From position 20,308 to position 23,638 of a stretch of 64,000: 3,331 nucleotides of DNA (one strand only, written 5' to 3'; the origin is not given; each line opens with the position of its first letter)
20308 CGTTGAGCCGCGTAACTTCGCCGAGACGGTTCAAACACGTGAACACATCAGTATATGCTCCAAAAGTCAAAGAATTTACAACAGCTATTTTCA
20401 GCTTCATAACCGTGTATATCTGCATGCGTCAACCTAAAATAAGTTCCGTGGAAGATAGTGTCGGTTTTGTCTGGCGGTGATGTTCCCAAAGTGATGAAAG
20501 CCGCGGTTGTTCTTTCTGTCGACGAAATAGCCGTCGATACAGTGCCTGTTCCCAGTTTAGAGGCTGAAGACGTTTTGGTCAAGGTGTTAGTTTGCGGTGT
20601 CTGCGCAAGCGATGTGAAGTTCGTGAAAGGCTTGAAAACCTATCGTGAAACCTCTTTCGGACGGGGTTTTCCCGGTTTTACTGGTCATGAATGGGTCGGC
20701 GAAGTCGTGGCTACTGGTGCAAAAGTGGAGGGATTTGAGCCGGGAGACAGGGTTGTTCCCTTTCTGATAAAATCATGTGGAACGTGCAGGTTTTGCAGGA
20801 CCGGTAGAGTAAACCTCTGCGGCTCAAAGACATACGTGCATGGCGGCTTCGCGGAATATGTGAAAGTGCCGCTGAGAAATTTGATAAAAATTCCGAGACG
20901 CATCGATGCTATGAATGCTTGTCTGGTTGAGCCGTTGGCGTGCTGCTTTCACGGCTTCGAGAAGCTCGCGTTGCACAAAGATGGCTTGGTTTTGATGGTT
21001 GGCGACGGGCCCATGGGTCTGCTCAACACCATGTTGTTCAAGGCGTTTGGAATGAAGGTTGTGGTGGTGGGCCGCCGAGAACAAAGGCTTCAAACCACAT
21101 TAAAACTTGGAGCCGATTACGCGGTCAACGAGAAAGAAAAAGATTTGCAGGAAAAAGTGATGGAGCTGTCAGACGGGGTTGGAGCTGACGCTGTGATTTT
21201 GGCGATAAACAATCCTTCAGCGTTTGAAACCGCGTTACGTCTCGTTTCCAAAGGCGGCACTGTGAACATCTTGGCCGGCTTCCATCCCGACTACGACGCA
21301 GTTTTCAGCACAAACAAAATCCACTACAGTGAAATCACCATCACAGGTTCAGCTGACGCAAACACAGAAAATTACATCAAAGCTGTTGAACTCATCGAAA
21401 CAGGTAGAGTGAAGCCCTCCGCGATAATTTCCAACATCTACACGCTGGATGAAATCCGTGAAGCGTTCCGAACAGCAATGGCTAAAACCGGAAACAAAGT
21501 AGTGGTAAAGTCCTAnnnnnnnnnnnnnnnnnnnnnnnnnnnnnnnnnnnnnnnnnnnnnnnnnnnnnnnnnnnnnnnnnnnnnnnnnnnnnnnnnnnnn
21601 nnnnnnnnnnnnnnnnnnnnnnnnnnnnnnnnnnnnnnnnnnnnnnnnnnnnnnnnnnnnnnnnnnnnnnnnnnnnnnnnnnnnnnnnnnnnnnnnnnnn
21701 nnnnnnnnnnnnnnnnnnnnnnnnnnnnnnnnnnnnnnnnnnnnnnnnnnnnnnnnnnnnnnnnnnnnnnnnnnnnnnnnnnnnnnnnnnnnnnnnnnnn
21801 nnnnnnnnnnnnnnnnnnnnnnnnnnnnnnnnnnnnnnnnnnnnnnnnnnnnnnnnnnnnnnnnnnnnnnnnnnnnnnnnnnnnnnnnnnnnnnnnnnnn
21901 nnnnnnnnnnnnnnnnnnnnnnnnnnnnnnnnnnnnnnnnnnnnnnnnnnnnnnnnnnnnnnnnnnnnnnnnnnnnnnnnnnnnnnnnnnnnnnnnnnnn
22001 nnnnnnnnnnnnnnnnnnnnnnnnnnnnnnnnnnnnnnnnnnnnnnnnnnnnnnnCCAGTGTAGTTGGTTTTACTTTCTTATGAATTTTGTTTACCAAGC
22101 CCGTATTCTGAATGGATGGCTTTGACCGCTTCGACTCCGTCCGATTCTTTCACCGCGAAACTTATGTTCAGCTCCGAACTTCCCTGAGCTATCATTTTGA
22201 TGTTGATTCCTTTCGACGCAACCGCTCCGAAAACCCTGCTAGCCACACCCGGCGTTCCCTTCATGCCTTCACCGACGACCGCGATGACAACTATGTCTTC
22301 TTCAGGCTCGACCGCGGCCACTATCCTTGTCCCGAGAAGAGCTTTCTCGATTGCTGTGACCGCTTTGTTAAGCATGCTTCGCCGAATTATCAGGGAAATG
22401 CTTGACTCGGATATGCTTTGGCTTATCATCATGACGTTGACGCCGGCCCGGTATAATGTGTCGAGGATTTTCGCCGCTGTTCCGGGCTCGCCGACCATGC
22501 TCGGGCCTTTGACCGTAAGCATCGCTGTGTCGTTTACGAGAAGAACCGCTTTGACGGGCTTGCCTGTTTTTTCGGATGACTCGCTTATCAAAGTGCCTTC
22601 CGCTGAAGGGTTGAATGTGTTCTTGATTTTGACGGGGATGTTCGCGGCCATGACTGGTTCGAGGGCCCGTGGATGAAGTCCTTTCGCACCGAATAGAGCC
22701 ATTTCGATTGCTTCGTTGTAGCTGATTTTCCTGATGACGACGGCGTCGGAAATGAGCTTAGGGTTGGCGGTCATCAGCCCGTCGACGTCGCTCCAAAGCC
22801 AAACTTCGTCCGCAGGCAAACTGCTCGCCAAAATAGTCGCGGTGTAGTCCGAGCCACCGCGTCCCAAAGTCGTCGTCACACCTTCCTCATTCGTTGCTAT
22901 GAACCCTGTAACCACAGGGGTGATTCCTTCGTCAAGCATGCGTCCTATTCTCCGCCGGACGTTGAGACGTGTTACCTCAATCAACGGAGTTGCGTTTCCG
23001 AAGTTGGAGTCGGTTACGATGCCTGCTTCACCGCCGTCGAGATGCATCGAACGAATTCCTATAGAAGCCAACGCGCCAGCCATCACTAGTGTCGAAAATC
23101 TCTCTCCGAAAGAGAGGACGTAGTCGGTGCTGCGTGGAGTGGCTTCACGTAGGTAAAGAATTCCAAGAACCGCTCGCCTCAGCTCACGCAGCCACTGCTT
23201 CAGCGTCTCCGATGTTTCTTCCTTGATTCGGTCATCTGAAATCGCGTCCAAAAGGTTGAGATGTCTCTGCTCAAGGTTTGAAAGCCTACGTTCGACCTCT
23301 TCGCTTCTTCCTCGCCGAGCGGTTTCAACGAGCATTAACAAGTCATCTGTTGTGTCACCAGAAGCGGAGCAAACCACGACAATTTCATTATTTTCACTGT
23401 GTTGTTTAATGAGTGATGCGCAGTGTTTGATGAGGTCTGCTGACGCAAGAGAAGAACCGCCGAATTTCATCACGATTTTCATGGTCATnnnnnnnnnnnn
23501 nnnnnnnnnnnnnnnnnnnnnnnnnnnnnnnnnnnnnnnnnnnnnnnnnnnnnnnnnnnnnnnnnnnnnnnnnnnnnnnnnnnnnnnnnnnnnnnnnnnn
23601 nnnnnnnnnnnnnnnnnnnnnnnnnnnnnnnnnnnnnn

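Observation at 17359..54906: Unusually high density of disrupted genes: four in-frame nonsense codons plus several homopolymer frameshifts in metabolic/transport genes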

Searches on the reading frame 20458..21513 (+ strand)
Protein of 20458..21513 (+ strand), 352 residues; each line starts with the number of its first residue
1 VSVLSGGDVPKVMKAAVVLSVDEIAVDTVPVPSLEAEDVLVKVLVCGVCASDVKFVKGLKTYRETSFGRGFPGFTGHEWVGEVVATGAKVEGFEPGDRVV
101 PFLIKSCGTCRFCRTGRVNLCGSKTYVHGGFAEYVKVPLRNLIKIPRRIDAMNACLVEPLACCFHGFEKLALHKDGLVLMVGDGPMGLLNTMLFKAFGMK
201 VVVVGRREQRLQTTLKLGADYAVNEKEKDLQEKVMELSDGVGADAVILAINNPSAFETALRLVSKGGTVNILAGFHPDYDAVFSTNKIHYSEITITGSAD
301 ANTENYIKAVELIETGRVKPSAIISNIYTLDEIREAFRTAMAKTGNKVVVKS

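Call 41: search_protein_families(library=pfam, proteins=[window:20458-21513:+], max_evalue=0.001)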
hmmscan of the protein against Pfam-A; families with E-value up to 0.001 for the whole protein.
window:20458-21513:+ (352 aa): 4 families
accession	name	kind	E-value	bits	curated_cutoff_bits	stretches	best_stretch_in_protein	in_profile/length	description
PF08240.17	ADH_N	-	2.3e-27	95.7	23.5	1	36-146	2-103/104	Alcohol dehydrogenase GroES-like domain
PF00107.32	ADH_zinc_N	-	1.6e-25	90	31.8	1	185-314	1-128/129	Zinc-binding dehydrogenase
PF16912.11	Glu_dehyd_C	-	1.6e-10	41.2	34.9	1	176-341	32-202/211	Glucose dehydrogenase C-terminus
PF13602.12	ADH_zinc_N_2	-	3.3e-07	31.7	27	1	217-341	1-124/134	Zinc-binding dehydrogenase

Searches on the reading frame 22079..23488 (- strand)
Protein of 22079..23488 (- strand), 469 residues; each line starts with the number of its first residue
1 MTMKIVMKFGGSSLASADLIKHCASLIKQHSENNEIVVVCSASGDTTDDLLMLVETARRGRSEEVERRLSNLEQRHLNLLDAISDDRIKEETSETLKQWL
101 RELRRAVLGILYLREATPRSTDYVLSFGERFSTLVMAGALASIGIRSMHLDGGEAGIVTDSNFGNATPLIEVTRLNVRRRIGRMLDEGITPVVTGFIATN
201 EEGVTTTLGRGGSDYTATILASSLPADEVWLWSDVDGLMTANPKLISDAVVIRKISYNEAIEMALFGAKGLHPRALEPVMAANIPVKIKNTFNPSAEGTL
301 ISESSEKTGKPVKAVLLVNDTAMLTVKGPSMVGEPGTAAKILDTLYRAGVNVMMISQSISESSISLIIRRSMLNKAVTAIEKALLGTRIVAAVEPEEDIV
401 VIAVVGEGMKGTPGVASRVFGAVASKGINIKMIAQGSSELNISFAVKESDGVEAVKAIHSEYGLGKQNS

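Call 5: find_encoding_contigs(protein=window:22079-23488:-, flank=10000, max_places=6)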
Protein window:22079-23488:- (469 aa): 6 contigs read that carry it; 4 places shown.
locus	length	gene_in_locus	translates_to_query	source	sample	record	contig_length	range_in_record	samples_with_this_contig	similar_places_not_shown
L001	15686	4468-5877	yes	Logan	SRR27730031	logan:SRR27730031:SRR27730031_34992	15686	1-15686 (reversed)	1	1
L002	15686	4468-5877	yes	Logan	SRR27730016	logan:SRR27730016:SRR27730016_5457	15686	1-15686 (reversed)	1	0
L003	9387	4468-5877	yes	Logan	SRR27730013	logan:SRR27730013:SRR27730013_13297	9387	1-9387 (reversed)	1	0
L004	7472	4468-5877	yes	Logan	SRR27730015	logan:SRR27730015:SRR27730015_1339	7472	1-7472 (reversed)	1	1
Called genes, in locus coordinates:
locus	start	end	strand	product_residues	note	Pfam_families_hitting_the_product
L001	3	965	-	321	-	?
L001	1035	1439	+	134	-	PF04024:PspC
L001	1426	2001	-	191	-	-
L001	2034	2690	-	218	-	PF03070:TENA_THI-4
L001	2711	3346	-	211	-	PF03070:TENA_THI-4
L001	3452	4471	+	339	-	PF03447:NAD_binding_3, PF00742:Homoserine_dh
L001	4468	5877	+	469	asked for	PF00696:AA_kinase, PF13740:ACT_6 (faint), PF13840:ACT_7, PF01842:ACT (weak), PF22468:ACT_9, PF13840:ACT_7, PF01842:ACT, PF22468:ACT_9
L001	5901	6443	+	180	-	-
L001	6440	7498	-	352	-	PF08240:ADH_N, PF16912:Glu_dehyd_C, PF00107:ADH_zinc_N, PF13602:ADH_zinc_N_2 (weak)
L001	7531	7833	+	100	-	-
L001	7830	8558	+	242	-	PF02826:2-Hacid_dh_C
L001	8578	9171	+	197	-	PF06560:GPI, PF00190:Cupin_1 (weak), PF07883:Cupin_2 (weak)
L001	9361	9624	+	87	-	-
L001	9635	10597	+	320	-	PF02653:BPD_transp_2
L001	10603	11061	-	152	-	-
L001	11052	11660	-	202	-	PF00924:MS_channel_2nd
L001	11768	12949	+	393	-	PF02163:Peptidase_M50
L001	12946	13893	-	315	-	PF01171:ATP_bind_3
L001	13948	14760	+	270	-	PF02634:FdhD-NarQ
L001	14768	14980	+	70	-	-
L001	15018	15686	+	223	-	?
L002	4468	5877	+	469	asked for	PF00696:AA_kinase, PF13740:ACT_6 (faint), PF13840:ACT_7, PF01842:ACT (weak), PF22468:ACT_9, PF13840:ACT_7, PF01842:ACT, PF22468:ACT_9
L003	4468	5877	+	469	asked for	PF00696:AA_kinase, PF13740:ACT_6 (faint), PF13840:ACT_7, PF01842:ACT (weak), PF22468:ACT_9, PF13840:ACT_7, PF01842:ACT, PF22468:ACT_9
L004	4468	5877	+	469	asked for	PF00696:AA_kinase, PF13740:ACT_6 (faint), PF13840:ACT_7, PF01842:ACT (weak), PF22468:ACT_9, PF13840:ACT_7, PF01842:ACT, PF22468:ACT_9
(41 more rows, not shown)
